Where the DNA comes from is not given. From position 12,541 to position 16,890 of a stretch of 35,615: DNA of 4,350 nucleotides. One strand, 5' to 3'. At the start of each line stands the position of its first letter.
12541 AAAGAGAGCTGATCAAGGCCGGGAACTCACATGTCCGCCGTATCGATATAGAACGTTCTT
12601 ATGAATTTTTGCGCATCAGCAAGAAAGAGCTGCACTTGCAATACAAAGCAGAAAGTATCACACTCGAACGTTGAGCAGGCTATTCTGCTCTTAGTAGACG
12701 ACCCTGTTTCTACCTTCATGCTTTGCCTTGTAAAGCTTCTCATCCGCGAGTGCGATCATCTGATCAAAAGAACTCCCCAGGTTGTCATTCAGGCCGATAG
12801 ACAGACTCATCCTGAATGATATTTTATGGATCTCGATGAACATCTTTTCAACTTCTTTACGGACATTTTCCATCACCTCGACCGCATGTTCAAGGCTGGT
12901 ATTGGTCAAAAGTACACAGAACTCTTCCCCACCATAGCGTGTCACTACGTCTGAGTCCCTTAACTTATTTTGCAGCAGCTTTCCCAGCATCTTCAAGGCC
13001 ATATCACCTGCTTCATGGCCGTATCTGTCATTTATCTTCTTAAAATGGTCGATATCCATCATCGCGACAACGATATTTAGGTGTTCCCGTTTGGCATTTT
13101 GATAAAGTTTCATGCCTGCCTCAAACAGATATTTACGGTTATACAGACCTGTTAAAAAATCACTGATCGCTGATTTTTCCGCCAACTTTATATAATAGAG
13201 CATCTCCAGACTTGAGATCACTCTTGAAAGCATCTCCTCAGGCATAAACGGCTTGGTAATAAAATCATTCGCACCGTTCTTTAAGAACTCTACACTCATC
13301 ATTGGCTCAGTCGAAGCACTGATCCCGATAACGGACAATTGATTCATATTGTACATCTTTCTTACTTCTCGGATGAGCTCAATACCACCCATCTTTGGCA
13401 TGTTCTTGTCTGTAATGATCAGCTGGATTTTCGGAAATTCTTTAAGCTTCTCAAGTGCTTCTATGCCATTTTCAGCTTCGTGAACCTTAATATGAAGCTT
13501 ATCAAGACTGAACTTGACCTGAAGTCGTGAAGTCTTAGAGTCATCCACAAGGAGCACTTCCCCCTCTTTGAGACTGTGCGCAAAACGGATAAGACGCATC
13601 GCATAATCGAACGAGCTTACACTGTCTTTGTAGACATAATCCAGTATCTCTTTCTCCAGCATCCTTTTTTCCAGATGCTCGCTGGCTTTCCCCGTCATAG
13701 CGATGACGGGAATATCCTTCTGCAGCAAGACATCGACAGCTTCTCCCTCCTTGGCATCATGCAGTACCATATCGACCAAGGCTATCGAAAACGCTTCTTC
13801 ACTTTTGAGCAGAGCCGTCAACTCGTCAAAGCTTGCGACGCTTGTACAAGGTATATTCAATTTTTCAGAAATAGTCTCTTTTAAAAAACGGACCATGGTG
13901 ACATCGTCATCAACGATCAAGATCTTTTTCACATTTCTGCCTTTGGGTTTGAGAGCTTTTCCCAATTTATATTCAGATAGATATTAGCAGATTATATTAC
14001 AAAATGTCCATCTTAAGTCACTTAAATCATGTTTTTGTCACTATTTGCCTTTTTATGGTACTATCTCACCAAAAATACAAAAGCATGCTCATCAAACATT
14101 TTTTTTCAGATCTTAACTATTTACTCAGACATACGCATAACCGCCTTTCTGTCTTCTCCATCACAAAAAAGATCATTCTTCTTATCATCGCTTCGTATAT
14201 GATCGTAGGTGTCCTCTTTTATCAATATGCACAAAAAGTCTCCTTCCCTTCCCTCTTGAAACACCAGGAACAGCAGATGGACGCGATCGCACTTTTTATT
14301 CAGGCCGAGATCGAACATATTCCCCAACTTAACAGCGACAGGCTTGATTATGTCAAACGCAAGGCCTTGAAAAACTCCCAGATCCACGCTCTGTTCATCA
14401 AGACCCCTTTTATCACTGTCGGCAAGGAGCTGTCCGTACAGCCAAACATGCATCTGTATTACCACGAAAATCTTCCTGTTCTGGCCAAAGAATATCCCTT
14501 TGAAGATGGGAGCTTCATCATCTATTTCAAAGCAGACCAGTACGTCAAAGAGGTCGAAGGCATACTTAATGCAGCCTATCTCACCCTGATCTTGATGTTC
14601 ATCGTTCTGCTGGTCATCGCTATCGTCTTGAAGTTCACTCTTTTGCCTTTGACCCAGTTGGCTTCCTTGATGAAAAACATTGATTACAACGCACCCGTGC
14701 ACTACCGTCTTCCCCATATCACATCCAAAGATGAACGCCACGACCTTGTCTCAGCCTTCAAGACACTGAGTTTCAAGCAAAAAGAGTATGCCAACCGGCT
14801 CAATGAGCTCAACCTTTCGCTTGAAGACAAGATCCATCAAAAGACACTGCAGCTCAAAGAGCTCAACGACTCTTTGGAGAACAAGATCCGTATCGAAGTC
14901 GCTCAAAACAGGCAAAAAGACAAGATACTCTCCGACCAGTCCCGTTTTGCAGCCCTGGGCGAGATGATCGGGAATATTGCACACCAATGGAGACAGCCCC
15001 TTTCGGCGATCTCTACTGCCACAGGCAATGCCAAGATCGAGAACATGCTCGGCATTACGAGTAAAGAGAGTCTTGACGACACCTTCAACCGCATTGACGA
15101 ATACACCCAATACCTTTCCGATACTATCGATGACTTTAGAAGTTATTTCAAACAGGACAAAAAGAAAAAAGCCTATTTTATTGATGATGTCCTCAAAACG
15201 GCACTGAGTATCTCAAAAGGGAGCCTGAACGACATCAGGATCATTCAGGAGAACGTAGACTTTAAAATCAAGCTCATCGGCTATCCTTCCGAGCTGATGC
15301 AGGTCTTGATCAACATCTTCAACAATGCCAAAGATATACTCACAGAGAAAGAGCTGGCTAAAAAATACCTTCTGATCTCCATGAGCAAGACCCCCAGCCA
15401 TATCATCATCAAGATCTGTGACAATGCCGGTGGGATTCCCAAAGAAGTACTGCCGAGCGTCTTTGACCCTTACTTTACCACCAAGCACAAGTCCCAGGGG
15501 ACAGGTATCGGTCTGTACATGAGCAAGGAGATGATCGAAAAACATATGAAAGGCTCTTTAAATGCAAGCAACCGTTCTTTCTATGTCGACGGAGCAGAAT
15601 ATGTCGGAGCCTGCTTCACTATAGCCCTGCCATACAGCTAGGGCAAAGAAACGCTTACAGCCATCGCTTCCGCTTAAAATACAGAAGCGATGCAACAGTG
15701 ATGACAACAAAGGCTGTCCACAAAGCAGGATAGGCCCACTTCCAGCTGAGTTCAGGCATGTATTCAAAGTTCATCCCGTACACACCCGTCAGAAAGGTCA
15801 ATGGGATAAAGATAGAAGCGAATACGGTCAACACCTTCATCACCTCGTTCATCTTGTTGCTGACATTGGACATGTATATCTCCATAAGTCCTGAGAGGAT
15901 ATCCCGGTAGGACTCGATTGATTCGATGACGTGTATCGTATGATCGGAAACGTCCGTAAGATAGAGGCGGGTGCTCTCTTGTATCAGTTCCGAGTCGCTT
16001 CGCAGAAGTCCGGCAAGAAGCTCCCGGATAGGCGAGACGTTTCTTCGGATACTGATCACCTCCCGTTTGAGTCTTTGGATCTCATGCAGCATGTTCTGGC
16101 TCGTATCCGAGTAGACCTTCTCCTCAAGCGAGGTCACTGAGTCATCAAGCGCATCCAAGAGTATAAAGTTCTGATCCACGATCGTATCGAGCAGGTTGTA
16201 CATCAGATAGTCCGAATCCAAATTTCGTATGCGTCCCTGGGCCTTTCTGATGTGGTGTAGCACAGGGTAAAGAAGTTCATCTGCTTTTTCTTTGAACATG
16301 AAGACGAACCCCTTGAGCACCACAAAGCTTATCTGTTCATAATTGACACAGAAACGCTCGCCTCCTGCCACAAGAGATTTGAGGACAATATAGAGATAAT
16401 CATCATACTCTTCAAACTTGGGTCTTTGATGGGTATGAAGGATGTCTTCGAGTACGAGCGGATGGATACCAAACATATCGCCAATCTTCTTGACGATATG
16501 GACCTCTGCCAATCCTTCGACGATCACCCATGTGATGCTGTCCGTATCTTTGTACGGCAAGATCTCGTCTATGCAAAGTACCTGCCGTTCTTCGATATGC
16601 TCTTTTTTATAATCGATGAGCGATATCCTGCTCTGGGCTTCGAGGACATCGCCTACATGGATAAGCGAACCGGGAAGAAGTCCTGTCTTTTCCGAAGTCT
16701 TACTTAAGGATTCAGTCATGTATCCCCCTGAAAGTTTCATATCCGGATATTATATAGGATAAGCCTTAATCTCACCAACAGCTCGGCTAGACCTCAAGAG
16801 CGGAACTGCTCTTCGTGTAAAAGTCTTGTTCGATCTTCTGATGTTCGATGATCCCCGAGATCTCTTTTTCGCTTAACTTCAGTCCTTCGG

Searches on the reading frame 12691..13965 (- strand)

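Call 79: search_protein_families(library=pfam, proteins=[window:12691-13965:-], max_evalue=0.00001)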
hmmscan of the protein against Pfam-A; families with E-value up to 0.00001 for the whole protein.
window:12691-13965:- (424 aa): 2 families
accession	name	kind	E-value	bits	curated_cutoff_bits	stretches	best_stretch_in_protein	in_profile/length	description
PF00990.26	GGDEF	-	2.1e-44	151.6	23.8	1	266-421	1-161/161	Diguanylate cyclase, GGDEF domain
PF00072.30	Response_reg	-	2.1e-34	118.5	30.2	2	137-249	1-110/111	Response regulator receiver domain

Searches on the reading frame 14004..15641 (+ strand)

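Call 80: search_protein_families(library=pfam, proteins=[window:14004-15641:+], max_evalue=0.00001)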
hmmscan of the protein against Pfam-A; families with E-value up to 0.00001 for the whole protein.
window:14004-15641:+ (545 aa): 2 families
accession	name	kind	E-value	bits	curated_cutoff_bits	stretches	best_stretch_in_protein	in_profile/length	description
PF02518.31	HATPase_c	-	4.9e-16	59.6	26.4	1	428-544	3-109/111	Histidine kinase-, DNA gyrase B-, and HSP90-like ATPase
PF00512.31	HisKA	-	1.3e-06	28.8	26.9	1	318-385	2-64/66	His Kinase A (phospho-acceptor) domain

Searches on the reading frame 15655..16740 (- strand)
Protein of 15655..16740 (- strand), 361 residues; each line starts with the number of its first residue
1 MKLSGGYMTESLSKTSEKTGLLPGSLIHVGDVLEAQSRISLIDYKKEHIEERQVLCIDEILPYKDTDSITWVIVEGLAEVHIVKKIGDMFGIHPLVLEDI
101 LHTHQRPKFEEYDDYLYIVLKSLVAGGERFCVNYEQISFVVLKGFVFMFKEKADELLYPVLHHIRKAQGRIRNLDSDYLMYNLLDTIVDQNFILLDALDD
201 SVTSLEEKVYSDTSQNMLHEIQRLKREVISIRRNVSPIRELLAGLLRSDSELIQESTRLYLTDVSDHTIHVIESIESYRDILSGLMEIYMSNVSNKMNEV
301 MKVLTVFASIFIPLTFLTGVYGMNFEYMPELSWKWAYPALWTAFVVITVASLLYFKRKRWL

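Call 80: search_protein_families(library=pfam, proteins=[window:15655-16740:-], max_evalue=0.00001)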
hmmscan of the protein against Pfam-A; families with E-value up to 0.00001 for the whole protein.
window:15655-16740:- (361 aa): 1 family
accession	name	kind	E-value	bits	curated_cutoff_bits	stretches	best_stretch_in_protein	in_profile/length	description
PF01544.23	CorA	-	4.9e-68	230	27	1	69-357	4-292/292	CorA-like Mg2+ transporter protein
